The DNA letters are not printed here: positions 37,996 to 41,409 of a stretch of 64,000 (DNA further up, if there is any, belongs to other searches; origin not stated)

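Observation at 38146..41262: Natural permease-glycosidase fusion (MFS + GH2)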

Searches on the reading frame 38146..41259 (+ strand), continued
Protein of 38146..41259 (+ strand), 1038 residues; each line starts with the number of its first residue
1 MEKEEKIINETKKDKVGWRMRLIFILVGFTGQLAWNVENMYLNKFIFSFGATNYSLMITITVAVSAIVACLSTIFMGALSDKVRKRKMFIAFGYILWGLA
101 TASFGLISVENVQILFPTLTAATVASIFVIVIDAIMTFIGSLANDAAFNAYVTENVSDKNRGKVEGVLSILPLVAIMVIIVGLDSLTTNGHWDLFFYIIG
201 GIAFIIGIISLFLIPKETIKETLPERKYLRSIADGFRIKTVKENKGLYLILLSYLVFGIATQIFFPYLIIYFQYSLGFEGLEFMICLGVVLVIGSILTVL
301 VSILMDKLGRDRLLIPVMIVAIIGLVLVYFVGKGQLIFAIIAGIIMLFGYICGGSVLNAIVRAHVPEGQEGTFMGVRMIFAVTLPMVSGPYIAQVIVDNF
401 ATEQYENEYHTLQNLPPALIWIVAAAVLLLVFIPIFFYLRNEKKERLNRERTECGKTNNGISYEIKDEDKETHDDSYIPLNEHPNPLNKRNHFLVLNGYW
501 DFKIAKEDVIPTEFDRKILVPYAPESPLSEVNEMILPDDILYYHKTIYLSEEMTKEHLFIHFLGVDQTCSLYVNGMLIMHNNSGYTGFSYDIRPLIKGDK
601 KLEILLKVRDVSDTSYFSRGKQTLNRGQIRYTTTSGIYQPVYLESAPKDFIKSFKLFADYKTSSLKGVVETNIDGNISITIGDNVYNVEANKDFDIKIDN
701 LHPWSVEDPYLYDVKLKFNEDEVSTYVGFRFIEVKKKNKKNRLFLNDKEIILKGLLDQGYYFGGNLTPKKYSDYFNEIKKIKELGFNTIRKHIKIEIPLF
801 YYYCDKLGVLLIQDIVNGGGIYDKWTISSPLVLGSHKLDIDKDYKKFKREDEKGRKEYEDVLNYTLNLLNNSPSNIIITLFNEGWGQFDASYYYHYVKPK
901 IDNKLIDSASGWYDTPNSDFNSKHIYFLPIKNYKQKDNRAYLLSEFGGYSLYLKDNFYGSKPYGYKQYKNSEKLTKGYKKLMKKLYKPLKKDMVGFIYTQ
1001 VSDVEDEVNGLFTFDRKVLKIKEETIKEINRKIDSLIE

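Call 79: search_protein_families(library=pfam, proteins=[P0327, P0339, P0359, P0312, P0241, P0248], max_evalue=0.0001)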
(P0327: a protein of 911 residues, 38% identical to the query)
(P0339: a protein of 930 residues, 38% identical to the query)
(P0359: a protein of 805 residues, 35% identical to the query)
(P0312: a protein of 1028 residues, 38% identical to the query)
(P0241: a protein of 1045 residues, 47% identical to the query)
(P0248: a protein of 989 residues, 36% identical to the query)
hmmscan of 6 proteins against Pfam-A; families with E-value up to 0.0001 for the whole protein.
P0327 (911 aa): 4 families
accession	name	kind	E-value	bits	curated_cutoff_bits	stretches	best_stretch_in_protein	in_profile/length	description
PF02837.24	Glyco_hydro_2_N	-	3.1e-13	50.5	28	1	423-522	67-164/169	Glycosyl hydrolases family 2, sugar binding domain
PF22666.2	Glyco_hydro_2_N2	-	6.4e-13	49.5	27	1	423-503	50-131/167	Glycosyl hydrolase 2 galactose-binding domain-like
PF02836.23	Glyco_hydro_2_C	-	4.8e-11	42.8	21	1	619-884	4-278/302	Glycosyl hydrolases family 2, TIM barrel domain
PF00703.27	Glyco_hydro_2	-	4.3e-06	27.9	23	1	530-614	2-109/109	Glycosyl hydrolases family 2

P0339 (930 aa): 4 families
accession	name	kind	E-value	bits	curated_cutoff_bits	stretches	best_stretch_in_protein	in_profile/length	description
PF02837.24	Glyco_hydro_2_N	-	2.4e-14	54.1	28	1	438-539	67-165/169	Glycosyl hydrolases family 2, sugar binding domain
PF22666.2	Glyco_hydro_2_N2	-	6.9e-12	46.2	27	1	435-512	47-124/167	Glycosyl hydrolase 2 galactose-binding domain-like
PF02836.23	Glyco_hydro_2_C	-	7.5e-11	42.1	21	1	667-802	34-163/302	Glycosyl hydrolases family 2, TIM barrel domain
PF00703.27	Glyco_hydro_2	-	4.2e-05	24.7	23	1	559-627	34-109/109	Glycosyl hydrolases family 2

P0359 (805 aa): 4 families
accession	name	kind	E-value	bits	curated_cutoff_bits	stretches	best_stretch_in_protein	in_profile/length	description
PF02837.24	Glyco_hydro_2_N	-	3.4e-17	63.3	28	1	292-398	62-165/169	Glycosyl hydrolases family 2, sugar binding domain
PF02836.23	Glyco_hydro_2_C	-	2.4e-10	40.5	21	1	514-676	8-163/302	Glycosyl hydrolases family 2, TIM barrel domain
PF22666.2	Glyco_hydro_2_N2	-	2.3e-09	38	27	1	298-365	51-118/167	Glycosyl hydrolase 2 galactose-binding domain-like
PF00703.27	Glyco_hydro_2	-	8e-08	33.5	23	1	404-501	1-109/109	Glycosyl hydrolases family 2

P0312 (1028 aa): 6 families
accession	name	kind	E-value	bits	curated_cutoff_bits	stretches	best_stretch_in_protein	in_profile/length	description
PF10509.15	GalKase_gal_bdg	-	7.7e-22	77.1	23.1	1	13-64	1-49/49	Galactokinase galactose-binding signature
PF00288.32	GHMP_kinases_N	-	2.7e-15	56.8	22.3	1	105-193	2-87/87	GHMP kinases N terminal domain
PF08544.19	GHMP_kinases_C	-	4.8e-13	49.7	21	1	294-374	2-83/85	GHMP kinases C terminal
PF02836.23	Glyco_hydro_2_C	-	2.3e-10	40.6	21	1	723-893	8-163/302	Glycosyl hydrolases family 2, TIM barrel domain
PF00703.27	Glyco_hydro_2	-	7.2e-09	36.8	23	1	592-709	1-109/109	Glycosyl hydrolases family 2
PF02837.24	Glyco_hydro_2_N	-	2.3e-07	31.4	28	1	464-527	69-127/169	Glycosyl hydrolases family 2, sugar binding domain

P0241 (1045 aa): 4 families
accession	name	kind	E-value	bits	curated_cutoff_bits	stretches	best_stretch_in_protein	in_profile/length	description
PF07690.21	MFS_1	-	7.1e-30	104.5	33.4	1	37-406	15-347/347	Major Facilitator Superfamily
PF02837.24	Glyco_hydro_2_N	-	6.6e-16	59.1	28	1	503-651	22-169/169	Glycosyl hydrolases family 2, sugar binding domain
PF22666.2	Glyco_hydro_2_N2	-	8.7e-09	36.1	27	1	543-611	48-118/167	Glycosyl hydrolase 2 galactose-binding domain-like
PF02836.23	Glyco_hydro_2_C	-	9.9e-06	25.3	21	1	743-981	5-240/302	Glycosyl hydrolases family 2, TIM barrel domain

P0248 (989 aa): 6 families
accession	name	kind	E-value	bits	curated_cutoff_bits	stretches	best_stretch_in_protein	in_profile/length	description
PF07690.21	MFS_1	-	2.9e-35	122.2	33.4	1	17-373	5-347/347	Major Facilitator Superfamily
PF02837.24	Glyco_hydro_2_N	-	2.2e-17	63.9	28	1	500-607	63-169/169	Glycosyl hydrolases family 2, sugar binding domain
PF02836.23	Glyco_hydro_2_C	-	2.5e-12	47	21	1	695-867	1-167/302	Glycosyl hydrolases family 2, TIM barrel domain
PF22666.2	Glyco_hydro_2_N2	-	1.3e-11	45.3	27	1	505-573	51-121/167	Glycosyl hydrolase 2 galactose-binding domain-like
PF13347.12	MFS_2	-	1.7e-07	30.6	27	0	163-342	153-337/427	MFS/sugar transport protein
PF00703.27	Glyco_hydro_2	-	1.9e-05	25.8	23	1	613-689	19-105/109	Glycosyl hydrolases family 2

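Call 81: list_cluster_members(proteins=[P0312, P0001])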
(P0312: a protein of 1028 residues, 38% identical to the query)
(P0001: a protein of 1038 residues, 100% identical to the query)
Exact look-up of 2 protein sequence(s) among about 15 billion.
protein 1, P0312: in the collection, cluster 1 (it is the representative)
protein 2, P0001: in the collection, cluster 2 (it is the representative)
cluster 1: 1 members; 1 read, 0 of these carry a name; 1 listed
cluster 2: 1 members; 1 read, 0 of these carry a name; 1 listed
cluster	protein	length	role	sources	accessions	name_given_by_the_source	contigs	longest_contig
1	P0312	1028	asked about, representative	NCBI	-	-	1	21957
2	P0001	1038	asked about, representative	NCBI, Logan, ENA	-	-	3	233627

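Call 83: find_homologous_proteins(query=P0312, max_evalue=1e-10)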
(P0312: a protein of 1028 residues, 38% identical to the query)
Query P0312 (1028 aa): 1277 proteins with E <= 1e-10 among 8000 candidates; the best 120 are listed.
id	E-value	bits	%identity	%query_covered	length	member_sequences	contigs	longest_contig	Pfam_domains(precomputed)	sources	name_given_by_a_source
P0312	0.0e+0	2392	100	100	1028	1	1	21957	PF10509.16,PF02837.25,PF00288.33,PF02836.24,PF00703.28,PF08544.19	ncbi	-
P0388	0.0e+0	1943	80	99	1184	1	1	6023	PF10509.16,PF02837.25,PF00288.33,PF02836.24,PF00703.28,PF08544.19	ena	-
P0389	0.0e+0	1314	59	96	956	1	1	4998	PF10509.16,PF02837.25,PF00288.33,PF02836.24,PF00703.28,PF08544.19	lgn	-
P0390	1.4e-178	614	48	60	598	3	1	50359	PF02837.25,PF02836.24,PF00703.28,PF22666.3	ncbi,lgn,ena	-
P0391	2.3e-178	613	47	60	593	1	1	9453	PF02837.25,PF02836.24,PF22666.3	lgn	-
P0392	6.9e-177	608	47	60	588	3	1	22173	PF02837.25,PF02836.24,PF00703.28,PF22666.3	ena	-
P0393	9.5e-176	605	47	60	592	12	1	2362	PF02837.25,PF22666.3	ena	-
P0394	3.1e-175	603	47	60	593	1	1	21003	PF02837.25,PF02836.24,PF00703.28,PF22666.3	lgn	-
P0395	2.0e-174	600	47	60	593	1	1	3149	PF02837.25,PF02836.24,PF22666.3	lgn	-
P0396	2.1e-174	600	48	60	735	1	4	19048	PF02837.25,PF02836.24,PF00703.28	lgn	-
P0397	1.3e-171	591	46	59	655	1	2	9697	PF02836.24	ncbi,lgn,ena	-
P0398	2.8e-171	590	46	59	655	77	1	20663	PF02836.24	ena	-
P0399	7.9e-171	588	45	60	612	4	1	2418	PF02837.25,PF02836.24,PF00703.28,PF22666.3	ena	-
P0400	2.1e-170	587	46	60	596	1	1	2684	PF02837.25,PF02836.24,PF00703.28,PF22666.3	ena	-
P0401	2.8e-170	586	44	59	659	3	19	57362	PF02837.25,PF02836.24,PF22666.3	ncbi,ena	-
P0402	1.6e-169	584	46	60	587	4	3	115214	PF02837.25,PF02836.24,PF00703.28,PF22666.3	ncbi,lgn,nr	ncbi:MAG: glycoside hydrolase family 2 TIM barrel-domain containing protein [Lachnospiraceae bacteri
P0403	1.6e-169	584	46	60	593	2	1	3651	PF02837.25,PF02836.24,PF00703.28,PF22666.3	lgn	-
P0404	6.7e-169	582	47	61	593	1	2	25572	PF02837.25,PF02836.24,PF00703.28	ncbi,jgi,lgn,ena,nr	ncbi:MAG: glycoside hydrolase family 2 [Lachnospiraceae bacterium]|nr:glycoside hydrolase family 2 [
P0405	1.5e-168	581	45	60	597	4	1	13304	PF02837.25,PF02836.24,PF00703.28,PF22666.3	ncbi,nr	ncbi:MAG: glycoside hydrolase family 2 TIM barrel-domain containing protein [Lachnospiraceae bacteri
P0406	2.7e-168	580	47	58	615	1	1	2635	PF02837.25,PF02836.24,PF00703.28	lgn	-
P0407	9.2e-168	578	47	60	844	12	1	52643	PF02837.25,PF02836.24,PF22666.3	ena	-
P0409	1.2e-166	574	48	60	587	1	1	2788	PF02837.25,PF02836.24,PF00703.28,PF22666.3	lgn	-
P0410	5.1e-166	572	46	60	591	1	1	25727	PF02837.25,PF02836.24,PF22666.3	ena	-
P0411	6.8e-166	572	47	58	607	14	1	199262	PF02837.25,PF02836.24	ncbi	-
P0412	7.3e-166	572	46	60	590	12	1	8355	PF02837.25,PF02836.24,PF00703.28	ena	-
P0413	8.8e-166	572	46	60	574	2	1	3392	PF02837.25,PF02836.24,PF00703.28,PF22666.3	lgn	-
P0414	9.2e-166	571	46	60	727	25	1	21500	PF02837.25,PF02836.24,PF00703.28,PF22666.3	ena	-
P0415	9.7e-166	571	44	61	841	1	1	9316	PF02837.25,PF02836.24,PF22666.3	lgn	-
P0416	1.1e-165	571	47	60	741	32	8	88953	PF02837.25,PF02836.24,PF00703.28,PF22666.3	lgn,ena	-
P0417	1.3e-165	571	45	60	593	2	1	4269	PF02837.25,PF02836.24,PF22666.3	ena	-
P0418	1.6e-165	571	46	58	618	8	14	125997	PF02837.25,PF02836.24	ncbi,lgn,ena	-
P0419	1.8e-165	570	44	60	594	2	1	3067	PF02837.25,PF02836.24,PF00703.28,PF22666.3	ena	-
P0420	2.3e-165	570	45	60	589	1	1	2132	PF02837.25,PF02836.24,PF22666.3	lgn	-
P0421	2.7e-165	570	45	60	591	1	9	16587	PF02837.25,PF02836.24,PF22666.3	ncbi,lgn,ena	-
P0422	3.9e-165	569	44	62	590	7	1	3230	PF02837.25,PF02836.24,PF22666.3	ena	-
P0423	6.8e-165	569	48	59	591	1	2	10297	PF02837.25,PF02836.24,PF22666.3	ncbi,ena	-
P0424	1.2e-164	568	46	60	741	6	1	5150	PF02837.25,PF02836.24,PF00703.28,PF22666.3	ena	-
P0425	1.3e-164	568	44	60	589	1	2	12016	PF02837.25,PF02836.24,PF22666.3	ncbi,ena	-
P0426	2.0e-164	567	45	58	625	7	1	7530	PF02837.25,PF02836.24,PF22666.3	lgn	-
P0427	2.2e-164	567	46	58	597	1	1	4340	PF02837.25,PF02836.24,PF22666.3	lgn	-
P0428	2.3e-164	567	45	58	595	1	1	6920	PF02837.25,PF02836.24,PF00703.28,PF22666.3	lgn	-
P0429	3.3e-164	566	46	58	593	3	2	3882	PF02837.25,PF02836.24,PF00703.28,PF22666.3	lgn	-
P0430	3.4e-164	566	46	60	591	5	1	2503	PF02837.25,PF02836.24,PF22666.3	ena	-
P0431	3.7e-164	566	46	60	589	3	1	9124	PF02837.25,PF02836.24,PF22666.3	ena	-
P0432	3.9e-164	566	46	60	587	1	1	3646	PF02837.25,PF02836.24,PF00703.28,PF22666.3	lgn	-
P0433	8.3e-164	565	45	60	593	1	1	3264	PF02837.25,PF02836.24,PF22666.3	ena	-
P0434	1.0e-163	565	45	60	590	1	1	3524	PF02837.25,PF02836.24,PF00703.28,PF22666.3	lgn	-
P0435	1.0e-163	565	45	60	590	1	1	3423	PF02837.25,PF02836.24,PF00703.28,PF22666.3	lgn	-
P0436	1.1e-163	565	45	60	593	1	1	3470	PF02837.25,PF02836.24,PF00703.28,PF22666.3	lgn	-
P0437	1.4e-163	564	45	60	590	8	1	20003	PF02837.25,PF02836.24,PF00703.28,PF22666.3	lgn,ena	-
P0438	1.4e-163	564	44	60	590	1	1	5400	PF02837.25,PF02836.24,PF00703.28,PF22666.3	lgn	-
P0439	2.7e-163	563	45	60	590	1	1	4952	PF02837.25,PF02836.24,PF00703.28,PF22666.3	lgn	-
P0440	2.9e-163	563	44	60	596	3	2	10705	PF02837.25,PF02836.24,PF22666.3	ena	-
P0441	5.1e-163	562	44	60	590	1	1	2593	PF02837.25,PF02836.24,PF00703.28,PF22666.3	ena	-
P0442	6.2e-163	562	46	58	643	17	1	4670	PF02837.25,PF02836.24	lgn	-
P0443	7.6e-163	562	46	58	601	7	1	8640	PF02837.25,PF02836.24,PF22666.3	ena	-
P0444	7.9e-163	562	46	59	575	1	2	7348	PF02837.25,PF02836.24,PF00703.28,PF22666.3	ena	-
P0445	1.2e-162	561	45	58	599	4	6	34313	PF02837.25,PF02836.24,PF22666.3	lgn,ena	-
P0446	1.2e-162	561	46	60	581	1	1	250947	PF02837.25,PF02836.24,PF22666.3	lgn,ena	-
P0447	1.2e-162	561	45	60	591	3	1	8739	PF02837.25,PF02836.24,PF22666.3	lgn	-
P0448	1.6e-162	561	46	58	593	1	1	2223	PF02837.25,PF02836.24,PF22666.3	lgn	-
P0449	1.6e-162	561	46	58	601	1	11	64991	PF02837.25,PF02836.24,PF22666.3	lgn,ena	-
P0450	2.5e-162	560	47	60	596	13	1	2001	PF02837.25,PF02836.24,PF00703.28,PF22666.3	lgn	-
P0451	4.6e-162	559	45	59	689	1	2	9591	PF02837.25,PF02836.24,PF00703.28,PF22666.3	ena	-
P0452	6.6e-162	559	45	59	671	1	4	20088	PF02837.25,PF02836.24,PF00703.28,PF22666.3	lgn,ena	-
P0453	7.0e-162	559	46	62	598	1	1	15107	PF02837.25,PF02836.24,PF00703.28,PF22666.3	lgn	-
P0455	7.1e-162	559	45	60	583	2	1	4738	PF02837.25,PF02836.24,PF00703.28,PF22666.3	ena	-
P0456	7.1e-162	559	45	60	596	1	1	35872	PF02837.25,PF02836.24,PF22666.3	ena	-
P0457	1.4e-161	558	44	60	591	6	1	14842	PF02837.25,PF02836.24,PF00703.28,PF22666.3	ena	-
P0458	1.9e-161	557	45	58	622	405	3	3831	PF02837.25,PF02836.24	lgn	-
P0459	2.3e-161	557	44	60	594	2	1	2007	PF02837.25,PF02836.24,PF22666.3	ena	-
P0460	2.6e-161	557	45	58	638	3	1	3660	PF02837.25,PF02836.24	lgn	-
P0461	2.6e-161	557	47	60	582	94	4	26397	PF02837.25,PF02836.24,PF00703.28,PF22666.3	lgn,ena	-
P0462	2.9e-161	557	43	59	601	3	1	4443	PF02837.25,PF02836.24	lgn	-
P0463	3.5e-161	556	44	60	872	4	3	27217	PF02837.25,PF02836.24,PF22666.3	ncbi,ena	-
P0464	3.8e-161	556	45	60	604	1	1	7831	PF02837.25,PF02836.24,PF00703.28,PF22666.3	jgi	jgi:hypothetical protein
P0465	3.9e-161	556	45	59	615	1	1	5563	PF02837.25,PF02836.24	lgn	-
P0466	4.7e-161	556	45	60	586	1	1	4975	PF02836.24,PF00703.28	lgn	-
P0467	6.0e-161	555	45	60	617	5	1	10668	PF02837.25,PF02836.24,PF22666.3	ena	-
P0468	6.0e-161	555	44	60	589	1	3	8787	PF02837.25,PF02836.24,PF22666.3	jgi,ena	-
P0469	6.5e-161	555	46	60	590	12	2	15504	PF02837.25,PF02836.24,PF00703.28,PF22666.3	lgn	-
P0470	1.1e-160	555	45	58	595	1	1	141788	PF02837.25,PF02836.24,PF22666.3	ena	-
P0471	1.3e-160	554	45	60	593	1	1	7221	PF02837.25,PF02836.24,PF00703.28,PF22666.3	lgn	-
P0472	1.3e-160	554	46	58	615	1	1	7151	PF02837.25,PF02836.24,PF00703.28,PF22666.3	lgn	-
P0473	1.3e-160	554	44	60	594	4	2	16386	PF02837.25,PF02836.24,PF00703.28,PF22666.3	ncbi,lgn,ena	-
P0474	1.4e-160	554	44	58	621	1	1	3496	PF02837.25,PF02836.24,PF22666.3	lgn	-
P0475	1.9e-160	554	44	60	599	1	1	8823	PF02837.25,PF02836.24,PF00703.28,PF22666.3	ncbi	-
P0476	2.6e-160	553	45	59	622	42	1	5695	PF02837.25,PF02836.24,PF22666.3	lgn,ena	-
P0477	4.1e-160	553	43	60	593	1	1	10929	PF02837.25,PF02836.24,PF00703.28,PF22666.3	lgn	-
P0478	1.4e-159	551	44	59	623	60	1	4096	PF02837.25,PF02836.24,PF22666.3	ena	-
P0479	1.6e-159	551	44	60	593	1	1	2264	PF02837.25,PF02836.24,PF22666.3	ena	-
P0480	2.0e-159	550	44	58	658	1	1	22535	PF02837.25,PF02836.24,PF22666.3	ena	-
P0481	2.9e-159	550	44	60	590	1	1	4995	PF02837.25,PF02836.24,PF00703.28,PF22666.3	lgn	-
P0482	3.5e-159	550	44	61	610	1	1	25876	PF02837.25,PF02836.24,PF00703.28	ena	-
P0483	4.3e-159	549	43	60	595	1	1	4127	PF02837.25,PF02836.24,PF00703.28,PF22666.3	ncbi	-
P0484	4.5e-159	549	44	60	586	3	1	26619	PF02837.25,PF02836.24,PF22666.3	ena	-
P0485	5.9e-159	549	44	60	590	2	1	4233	PF02837.25,PF02836.24,PF00703.28,PF22666.3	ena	-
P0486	6.6e-159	549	44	61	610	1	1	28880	PF02837.25,PF02836.24,PF00703.28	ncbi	-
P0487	6.9e-159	549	43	60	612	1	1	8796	PF02837.25,PF02836.24,PF00703.28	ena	-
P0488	8.5e-159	548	44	60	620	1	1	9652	PF02836.24,PF00703.28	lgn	-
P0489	8.7e-159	548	44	60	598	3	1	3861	PF02837.25,PF02836.24,PF22666.3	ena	-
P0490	9.2e-159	548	45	59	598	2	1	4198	PF02837.25,PF02836.24,PF00703.28,PF22666.3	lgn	-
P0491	9.7e-159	548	43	60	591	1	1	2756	PF02837.25,PF02836.24,PF22666.3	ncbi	-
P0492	1.0e-158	548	45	58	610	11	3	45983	PF02837.25,PF02836.24,PF22666.3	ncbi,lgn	-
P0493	1.0e-158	548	44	58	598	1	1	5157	PF02837.25,PF02836.24,PF00703.28,PF22666.3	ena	-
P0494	1.7e-158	547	43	60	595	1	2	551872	PF02837.25,PF02836.24,PF00703.28,PF22666.3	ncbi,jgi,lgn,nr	ncbi:MAG TPA: glycoside hydrolase family 2 [Clostridiales bacterium]|nr:glycoside hydrolase family 2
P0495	1.8e-158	547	44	61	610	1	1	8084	PF02837.25,PF02836.24,PF00703.28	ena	-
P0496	1.8e-158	547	44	60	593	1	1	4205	PF02837.25,PF02836.24,PF00703.28,PF22666.3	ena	-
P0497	2.1e-158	547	44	60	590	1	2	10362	PF02837.25,PF02836.24,PF00703.28,PF22666.3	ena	-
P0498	2.1e-158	547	44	60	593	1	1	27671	PF02837.25,PF02836.24,PF00703.28,PF22666.3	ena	-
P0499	3.2e-158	546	45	59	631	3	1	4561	PF02837.25,PF02836.24,PF22666.3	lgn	-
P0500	4.0e-158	546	44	60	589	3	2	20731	PF02837.25,PF02836.24,PF00703.28,PF22666.3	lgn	-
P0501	4.9e-158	546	46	60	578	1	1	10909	PF02837.25,PF02836.24,PF00703.28,PF22666.3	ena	-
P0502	4.9e-158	546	44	60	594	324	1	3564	PF02837.25,PF02836.24,PF00703.28,PF22666.3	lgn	-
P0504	6.0e-158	546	43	61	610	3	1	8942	PF02837.25,PF02836.24,PF00703.28,PF22666.3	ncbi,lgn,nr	ncbi:MAG: glycoside hydrolase family 2 TIM barrel-domain containing protein [Herbinix sp.]|nr:glycos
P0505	6.7e-158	545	43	60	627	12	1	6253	PF02837.25,PF02836.24,PF00703.28,PF22666.3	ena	-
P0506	6.7e-158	545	44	61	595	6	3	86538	PF02837.25,PF02836.24,PF22666.3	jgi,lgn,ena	-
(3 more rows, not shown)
